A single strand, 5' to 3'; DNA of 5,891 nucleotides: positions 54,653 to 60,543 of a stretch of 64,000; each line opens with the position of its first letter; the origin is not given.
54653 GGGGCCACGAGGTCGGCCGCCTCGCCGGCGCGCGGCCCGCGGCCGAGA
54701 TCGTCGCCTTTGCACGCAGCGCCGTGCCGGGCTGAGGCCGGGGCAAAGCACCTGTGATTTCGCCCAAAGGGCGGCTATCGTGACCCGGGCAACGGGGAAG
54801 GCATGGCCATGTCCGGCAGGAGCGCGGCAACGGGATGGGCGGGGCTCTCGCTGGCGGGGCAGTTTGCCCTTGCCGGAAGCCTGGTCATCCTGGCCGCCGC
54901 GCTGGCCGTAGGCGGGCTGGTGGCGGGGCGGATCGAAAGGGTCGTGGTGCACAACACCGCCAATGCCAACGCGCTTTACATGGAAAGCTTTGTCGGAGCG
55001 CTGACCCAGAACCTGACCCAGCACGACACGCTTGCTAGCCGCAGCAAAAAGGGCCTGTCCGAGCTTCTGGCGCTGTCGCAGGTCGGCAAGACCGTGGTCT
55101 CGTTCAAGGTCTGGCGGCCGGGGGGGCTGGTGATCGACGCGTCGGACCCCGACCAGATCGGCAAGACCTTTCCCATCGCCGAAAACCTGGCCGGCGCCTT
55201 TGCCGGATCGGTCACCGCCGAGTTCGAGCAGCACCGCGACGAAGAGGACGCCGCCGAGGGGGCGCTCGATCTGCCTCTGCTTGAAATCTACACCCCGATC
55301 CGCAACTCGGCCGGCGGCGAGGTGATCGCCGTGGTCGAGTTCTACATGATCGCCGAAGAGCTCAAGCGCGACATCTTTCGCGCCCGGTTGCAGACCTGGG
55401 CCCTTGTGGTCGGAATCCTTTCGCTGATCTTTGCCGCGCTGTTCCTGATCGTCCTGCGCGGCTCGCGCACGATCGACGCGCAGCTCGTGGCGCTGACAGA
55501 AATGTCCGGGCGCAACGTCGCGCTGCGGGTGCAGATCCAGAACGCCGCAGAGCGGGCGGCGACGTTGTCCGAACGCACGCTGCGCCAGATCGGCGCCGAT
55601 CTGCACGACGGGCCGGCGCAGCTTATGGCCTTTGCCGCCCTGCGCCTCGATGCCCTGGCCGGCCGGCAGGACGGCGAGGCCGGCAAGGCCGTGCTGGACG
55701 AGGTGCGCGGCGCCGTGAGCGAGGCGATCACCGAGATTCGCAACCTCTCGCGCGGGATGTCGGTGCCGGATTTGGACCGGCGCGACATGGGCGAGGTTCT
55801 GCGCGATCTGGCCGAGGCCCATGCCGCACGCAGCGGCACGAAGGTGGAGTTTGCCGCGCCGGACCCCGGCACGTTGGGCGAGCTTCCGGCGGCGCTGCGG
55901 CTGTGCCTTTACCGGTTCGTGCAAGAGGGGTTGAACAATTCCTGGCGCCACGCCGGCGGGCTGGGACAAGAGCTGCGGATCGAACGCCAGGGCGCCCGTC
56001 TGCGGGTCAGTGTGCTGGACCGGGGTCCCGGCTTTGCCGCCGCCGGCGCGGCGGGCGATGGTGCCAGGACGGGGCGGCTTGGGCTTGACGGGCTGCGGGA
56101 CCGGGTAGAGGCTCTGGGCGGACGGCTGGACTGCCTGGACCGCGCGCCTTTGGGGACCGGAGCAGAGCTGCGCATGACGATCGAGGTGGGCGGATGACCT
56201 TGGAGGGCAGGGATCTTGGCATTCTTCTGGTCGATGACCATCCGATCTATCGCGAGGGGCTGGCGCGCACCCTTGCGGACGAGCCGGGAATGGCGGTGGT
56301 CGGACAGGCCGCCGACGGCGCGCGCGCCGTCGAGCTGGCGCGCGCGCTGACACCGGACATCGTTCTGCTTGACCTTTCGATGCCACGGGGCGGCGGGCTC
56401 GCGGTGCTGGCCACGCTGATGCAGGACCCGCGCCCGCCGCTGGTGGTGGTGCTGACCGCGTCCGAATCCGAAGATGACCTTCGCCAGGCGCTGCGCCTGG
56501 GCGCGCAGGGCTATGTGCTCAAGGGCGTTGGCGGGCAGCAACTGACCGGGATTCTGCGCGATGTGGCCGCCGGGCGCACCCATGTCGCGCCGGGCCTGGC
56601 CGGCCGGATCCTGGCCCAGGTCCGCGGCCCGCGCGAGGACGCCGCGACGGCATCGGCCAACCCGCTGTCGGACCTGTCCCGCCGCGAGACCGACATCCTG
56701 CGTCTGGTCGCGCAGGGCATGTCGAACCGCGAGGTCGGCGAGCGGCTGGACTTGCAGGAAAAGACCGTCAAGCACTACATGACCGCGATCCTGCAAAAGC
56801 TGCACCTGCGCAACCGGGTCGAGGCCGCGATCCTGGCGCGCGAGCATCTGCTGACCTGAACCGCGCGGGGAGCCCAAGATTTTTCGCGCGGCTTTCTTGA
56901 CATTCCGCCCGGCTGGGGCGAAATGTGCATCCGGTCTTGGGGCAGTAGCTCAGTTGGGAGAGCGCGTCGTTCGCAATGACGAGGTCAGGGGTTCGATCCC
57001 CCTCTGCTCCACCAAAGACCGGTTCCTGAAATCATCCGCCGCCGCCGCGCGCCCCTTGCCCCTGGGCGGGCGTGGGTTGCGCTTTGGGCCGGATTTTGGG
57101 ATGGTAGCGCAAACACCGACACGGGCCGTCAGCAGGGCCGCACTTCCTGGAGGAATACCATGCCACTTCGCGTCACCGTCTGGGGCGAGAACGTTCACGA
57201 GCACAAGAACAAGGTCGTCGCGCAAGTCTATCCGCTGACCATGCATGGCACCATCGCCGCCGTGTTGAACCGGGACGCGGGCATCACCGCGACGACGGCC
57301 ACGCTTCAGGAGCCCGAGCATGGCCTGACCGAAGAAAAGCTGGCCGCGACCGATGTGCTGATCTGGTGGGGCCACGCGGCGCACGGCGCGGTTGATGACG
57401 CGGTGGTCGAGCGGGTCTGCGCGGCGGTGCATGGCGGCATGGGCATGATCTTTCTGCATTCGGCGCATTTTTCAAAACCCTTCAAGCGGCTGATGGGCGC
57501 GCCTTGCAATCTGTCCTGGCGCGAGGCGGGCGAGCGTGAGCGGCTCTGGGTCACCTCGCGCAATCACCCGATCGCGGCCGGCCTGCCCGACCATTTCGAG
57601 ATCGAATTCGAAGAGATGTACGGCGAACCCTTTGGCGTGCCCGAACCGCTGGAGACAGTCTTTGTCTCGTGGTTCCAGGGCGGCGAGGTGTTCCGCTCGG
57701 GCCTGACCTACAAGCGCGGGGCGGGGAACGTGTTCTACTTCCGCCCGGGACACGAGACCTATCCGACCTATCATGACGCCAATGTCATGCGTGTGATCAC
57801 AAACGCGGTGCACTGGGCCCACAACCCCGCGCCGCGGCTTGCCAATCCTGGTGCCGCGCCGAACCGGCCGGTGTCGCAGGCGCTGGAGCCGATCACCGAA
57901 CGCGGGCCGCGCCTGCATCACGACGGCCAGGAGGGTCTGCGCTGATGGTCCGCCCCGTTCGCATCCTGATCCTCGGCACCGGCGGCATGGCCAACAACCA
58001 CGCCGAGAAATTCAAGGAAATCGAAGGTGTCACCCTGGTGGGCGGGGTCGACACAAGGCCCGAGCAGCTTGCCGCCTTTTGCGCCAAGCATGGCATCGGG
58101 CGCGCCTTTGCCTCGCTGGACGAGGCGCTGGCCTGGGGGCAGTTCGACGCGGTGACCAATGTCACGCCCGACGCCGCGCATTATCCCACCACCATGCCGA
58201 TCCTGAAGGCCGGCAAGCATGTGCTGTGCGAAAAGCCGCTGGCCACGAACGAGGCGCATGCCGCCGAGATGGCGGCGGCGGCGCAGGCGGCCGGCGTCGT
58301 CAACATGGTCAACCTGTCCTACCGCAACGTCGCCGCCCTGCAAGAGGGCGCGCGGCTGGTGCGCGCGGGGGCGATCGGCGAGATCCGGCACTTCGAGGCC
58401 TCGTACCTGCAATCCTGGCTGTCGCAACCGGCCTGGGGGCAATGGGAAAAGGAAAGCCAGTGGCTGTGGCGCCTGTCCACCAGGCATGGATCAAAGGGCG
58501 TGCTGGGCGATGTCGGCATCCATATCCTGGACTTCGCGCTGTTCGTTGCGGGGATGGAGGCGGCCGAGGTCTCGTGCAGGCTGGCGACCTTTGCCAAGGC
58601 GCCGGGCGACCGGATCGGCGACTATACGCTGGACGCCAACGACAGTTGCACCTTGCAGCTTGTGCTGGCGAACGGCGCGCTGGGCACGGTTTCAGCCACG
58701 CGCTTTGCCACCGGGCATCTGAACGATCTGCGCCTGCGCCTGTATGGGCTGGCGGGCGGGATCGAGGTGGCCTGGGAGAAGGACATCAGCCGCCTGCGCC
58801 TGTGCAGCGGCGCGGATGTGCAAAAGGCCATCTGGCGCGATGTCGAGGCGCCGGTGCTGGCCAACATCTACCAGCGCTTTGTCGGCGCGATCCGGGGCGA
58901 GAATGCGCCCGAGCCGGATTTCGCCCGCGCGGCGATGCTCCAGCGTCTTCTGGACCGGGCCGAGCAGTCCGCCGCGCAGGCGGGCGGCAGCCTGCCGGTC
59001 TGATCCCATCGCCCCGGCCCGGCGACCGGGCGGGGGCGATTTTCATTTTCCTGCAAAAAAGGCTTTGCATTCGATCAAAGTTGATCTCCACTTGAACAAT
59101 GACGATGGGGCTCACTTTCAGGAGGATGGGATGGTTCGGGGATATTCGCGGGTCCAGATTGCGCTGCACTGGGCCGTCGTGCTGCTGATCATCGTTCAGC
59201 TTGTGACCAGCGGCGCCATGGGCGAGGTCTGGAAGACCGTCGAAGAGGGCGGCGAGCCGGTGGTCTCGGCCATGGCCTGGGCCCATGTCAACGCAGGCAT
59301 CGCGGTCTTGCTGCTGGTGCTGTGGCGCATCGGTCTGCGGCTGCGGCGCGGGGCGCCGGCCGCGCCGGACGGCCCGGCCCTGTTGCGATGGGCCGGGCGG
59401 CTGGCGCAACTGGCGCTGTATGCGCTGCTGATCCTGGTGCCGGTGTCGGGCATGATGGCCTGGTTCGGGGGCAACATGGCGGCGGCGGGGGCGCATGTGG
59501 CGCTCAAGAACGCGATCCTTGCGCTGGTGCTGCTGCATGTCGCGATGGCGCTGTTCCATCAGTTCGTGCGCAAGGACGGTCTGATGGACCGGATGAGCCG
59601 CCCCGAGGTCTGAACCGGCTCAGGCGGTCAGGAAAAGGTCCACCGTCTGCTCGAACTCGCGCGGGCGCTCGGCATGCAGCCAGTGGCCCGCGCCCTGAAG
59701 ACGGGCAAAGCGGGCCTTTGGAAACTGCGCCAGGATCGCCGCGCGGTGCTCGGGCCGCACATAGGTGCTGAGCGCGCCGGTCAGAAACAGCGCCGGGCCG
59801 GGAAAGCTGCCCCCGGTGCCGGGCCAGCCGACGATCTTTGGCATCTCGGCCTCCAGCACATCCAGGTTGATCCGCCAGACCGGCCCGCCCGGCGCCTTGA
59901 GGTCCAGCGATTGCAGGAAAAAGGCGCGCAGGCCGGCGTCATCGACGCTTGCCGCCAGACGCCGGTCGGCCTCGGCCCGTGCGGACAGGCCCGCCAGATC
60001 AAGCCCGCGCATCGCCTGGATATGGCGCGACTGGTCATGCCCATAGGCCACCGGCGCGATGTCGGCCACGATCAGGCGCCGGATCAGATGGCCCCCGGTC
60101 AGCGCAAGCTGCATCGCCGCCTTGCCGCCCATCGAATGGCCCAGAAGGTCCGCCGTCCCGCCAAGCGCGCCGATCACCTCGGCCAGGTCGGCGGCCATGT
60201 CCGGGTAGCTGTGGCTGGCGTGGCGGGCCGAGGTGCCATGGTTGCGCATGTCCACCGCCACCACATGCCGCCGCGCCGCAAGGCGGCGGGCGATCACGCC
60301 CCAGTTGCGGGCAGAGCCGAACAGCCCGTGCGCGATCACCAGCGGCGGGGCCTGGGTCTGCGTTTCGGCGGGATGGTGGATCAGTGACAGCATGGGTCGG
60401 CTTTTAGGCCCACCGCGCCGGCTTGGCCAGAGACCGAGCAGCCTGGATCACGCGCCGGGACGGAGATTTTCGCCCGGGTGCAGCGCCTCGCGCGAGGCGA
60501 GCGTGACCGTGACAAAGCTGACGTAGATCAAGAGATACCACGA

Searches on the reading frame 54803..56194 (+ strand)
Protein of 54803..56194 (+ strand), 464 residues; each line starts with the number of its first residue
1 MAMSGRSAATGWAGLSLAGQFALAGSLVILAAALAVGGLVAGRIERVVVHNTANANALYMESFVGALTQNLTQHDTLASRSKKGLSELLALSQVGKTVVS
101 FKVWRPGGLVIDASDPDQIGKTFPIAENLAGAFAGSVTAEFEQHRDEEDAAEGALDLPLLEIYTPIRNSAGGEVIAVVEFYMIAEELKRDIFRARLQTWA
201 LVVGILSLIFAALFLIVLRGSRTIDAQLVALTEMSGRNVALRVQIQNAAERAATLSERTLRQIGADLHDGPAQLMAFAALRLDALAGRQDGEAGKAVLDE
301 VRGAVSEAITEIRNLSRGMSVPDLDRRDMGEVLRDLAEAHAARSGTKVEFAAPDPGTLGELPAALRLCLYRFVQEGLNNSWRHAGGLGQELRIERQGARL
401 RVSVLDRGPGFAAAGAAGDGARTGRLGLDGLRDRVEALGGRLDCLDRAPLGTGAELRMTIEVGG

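Call 18: search_protein_families(library=pfam, proteins=[window:54803-56194:+], max_evalue=0.001)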
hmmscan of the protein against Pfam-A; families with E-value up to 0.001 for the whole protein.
window:54803-56194:+ (464 aa): 3 families
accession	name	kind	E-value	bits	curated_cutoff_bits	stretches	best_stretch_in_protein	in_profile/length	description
PF07730.19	HisKA_3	-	7.1e-09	36.5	24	1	261-320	3-64/68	Histidine kinase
PF02518.31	HATPase_c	-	9.3e-06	26.5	26.4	1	369-460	6-107/111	Histidine kinase-, DNA gyrase B-, and HSP90-like ATPase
PF13581.12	HATPase_c_2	-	7.8e-05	23.1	27.4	0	334-420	12-88/127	Histidine kinase-like ATPase domain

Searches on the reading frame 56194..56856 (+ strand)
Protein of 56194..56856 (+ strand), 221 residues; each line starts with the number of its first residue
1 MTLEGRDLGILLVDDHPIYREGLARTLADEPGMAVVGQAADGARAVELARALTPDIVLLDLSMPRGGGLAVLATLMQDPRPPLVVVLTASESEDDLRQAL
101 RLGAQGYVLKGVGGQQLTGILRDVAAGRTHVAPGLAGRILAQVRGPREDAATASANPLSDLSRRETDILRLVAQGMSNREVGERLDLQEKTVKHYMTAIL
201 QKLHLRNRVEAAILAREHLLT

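Call 86: search_protein_families(library=pfam, proteins=[window:56194-56856:+], max_evalue=0.001)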
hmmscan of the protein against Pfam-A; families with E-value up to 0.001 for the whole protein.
window:56194-56856:+ (221 aa): 4 families
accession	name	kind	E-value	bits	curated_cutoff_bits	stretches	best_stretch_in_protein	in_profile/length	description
PF00072.30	Response_reg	-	1.5e-25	90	30.2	1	10-120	1-109/111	Response regulator receiver domain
PF00196.25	GerE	-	1e-18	67.2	23.5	1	160-215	2-57/57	Bacterial regulatory proteins, luxR family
PF08281.18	Sigma70_r4_2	-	7.7e-05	22.7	25.7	1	159-203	9-54/54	Sigma-70, region 4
PF13384.12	HTH_23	-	0.00086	19.5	24.6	0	167-193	9-35/50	Homeodomain-like domain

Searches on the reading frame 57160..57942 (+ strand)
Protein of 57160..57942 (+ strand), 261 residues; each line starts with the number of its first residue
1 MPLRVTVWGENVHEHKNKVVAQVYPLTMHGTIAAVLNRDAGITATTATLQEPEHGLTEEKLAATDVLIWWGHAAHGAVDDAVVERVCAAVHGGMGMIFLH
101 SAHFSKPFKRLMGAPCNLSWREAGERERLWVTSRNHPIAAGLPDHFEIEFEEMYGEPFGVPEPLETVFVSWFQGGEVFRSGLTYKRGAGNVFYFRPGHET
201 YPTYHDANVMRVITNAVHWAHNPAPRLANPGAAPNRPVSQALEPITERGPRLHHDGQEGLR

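Call 18: search_protein_families(library=pfam, proteins=[window:57160-57942:+], max_evalue=0.001)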
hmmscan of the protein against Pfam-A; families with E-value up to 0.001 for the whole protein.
window:57160-57942:+ (261 aa): 1 family
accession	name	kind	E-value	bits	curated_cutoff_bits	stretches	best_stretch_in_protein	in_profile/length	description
PF06283.17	ThuA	-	5.2e-36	125.3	33.4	1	4-220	1-209/209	Trehalose utilisation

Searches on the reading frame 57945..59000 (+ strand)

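Call 18: search_protein_families(library=pfam, proteins=[window:57945-59000:+], max_evalue=0.001)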
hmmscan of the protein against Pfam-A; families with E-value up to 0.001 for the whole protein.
window:57945-59000:+ (352 aa): 3 families
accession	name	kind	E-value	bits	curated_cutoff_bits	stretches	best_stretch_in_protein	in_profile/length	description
PF22725.1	GFO_IDH_MocA_C3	-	2.5e-24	86.1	27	1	136-274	5-124/124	GFO/IDH/MocA C-terminal domain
PF01408.29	GFO_IDH_MocA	-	3e-22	80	24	1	5-123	1-119/120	Oxidoreductase family, NAD-binding Rossmann fold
PF02894.22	GFO_IDH_MocA_C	-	5.6e-13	49.6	22.9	1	138-345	3-212/218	Oxidoreductase family, C-terminal alpha/beta domain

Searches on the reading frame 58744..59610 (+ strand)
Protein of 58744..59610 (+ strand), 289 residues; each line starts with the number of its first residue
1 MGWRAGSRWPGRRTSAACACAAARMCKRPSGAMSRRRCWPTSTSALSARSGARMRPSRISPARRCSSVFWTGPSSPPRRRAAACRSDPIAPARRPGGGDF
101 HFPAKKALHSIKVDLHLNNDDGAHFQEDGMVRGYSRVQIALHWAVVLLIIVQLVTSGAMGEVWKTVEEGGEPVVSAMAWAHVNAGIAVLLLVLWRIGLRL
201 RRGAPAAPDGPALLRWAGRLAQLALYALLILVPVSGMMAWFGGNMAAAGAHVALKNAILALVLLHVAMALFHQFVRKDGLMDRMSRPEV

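Call 86: search_protein_families(library=pfam, proteins=[window:58744-59610:+], max_evalue=0.001)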
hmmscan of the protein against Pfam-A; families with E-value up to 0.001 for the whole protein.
window:58744-59610:+ (289 aa): 1 family
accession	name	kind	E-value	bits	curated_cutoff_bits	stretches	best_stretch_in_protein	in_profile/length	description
PF01292.26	Ni_hydr_CYTB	-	2.6e-25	89.7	30.1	1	134-284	2-176/179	Prokaryotic cytochrome b561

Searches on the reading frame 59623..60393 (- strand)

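Call 86: search_protein_families(library=pfam, proteins=[window:59623-60393:-], max_evalue=0.001)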
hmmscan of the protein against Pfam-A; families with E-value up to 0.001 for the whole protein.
window:59623-60393:- (257 aa): 5 families
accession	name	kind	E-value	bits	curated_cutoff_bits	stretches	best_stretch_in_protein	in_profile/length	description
PF00561.26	Abhydrolase_1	-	1.2e-22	81.2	25.8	1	16-244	1-245/245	alpha/beta hydrolase fold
PF12697.13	Abhydrolase_6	-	4.9e-22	80.1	26.3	1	18-248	1-215/217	Alpha/beta hydrolase family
PF12146.15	Hydrolase_4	-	3e-09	37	27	1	18-122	7-117/239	Serine aminopeptidase, S33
PF00975.26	Thioesterase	-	7.2e-08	33.4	26.4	1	17-128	2-118/226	Thioesterase domain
PF07819.20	PGAP1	-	0.00024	21.3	24.3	0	82-117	94-131/233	PGAP1-like alpha/beta domain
